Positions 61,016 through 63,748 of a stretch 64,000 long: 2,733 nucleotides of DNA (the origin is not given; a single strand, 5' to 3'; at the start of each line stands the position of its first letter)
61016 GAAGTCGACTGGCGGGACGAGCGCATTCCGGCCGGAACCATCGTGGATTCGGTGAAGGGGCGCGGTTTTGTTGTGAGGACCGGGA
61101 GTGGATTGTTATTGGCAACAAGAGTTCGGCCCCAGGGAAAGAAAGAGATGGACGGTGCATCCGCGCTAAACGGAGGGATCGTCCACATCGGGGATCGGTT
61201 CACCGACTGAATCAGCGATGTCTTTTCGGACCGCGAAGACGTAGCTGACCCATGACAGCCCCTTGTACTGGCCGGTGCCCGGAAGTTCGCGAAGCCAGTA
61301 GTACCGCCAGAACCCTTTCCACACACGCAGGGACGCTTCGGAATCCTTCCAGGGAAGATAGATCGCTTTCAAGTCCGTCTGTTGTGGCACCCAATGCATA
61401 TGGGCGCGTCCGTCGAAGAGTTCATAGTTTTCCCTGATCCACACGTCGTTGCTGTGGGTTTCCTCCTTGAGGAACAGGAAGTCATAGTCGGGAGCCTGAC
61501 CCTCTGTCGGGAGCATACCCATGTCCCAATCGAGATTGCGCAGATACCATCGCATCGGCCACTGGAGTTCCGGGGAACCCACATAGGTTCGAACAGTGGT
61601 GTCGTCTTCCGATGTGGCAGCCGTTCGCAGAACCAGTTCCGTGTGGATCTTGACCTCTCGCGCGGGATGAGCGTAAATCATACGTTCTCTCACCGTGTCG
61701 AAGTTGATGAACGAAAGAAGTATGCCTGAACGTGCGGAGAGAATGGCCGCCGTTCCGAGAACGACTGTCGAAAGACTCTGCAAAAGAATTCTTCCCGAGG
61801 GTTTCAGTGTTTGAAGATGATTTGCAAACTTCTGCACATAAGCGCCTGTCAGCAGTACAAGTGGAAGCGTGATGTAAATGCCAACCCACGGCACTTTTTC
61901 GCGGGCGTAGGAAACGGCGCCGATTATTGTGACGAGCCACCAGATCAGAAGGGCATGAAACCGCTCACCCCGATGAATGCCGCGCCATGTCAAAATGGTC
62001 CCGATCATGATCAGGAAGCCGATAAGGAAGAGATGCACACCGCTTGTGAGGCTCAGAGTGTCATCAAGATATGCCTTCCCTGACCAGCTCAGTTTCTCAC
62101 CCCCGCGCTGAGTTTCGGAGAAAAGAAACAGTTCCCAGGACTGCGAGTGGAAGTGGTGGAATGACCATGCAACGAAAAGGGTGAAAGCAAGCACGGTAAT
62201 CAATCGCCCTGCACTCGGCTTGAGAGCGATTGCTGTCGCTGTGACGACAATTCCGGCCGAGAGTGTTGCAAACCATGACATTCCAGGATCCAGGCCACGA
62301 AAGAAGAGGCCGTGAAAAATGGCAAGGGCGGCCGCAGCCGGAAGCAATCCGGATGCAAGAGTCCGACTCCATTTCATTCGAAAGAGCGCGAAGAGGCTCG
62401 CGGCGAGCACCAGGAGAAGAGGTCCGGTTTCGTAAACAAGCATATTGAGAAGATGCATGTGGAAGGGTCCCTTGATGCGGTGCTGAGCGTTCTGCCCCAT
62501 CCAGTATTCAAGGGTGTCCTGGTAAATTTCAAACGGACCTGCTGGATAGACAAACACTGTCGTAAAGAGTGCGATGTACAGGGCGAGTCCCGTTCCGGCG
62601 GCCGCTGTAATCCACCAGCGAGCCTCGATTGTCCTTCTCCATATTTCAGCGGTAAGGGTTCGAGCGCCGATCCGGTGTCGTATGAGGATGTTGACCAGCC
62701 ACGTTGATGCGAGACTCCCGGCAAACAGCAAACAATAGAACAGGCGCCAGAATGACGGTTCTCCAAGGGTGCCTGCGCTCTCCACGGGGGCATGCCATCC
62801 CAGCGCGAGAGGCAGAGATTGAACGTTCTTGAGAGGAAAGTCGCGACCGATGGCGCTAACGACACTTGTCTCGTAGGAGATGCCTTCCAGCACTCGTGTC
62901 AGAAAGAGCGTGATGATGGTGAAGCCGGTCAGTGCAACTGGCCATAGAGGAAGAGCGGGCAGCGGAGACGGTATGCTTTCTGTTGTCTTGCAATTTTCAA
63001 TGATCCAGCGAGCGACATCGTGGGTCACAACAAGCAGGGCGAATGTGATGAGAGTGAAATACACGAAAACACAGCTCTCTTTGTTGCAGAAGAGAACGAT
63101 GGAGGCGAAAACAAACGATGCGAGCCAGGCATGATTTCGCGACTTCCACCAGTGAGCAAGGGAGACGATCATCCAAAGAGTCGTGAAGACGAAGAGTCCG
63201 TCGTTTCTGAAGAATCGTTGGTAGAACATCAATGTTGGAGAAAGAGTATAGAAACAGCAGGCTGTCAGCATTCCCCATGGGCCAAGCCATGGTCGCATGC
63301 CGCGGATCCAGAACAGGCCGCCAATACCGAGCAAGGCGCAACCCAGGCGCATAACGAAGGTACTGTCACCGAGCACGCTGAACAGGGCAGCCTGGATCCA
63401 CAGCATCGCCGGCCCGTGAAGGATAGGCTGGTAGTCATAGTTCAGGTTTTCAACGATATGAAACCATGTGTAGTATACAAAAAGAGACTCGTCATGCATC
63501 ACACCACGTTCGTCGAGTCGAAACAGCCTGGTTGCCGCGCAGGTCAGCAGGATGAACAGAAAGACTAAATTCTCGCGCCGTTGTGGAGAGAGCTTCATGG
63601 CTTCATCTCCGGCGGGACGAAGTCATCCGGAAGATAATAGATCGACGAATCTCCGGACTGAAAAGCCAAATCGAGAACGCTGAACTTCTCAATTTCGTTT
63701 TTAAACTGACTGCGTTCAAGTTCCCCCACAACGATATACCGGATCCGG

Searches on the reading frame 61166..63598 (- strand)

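Call 79: search_protein_families(library=pfam, proteins=[window:61166-63598:-], max_evalue=0.00001)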
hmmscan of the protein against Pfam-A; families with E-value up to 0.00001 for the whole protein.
window:61166-63598:- (810 aa): 1 family
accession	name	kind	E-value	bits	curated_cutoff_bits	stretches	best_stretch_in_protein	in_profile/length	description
PF13231.12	PMT_2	-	2e-10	41.6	26.1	1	61-199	2-138/160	Dolichyl-phosphate-mannose-protein mannosyltransferase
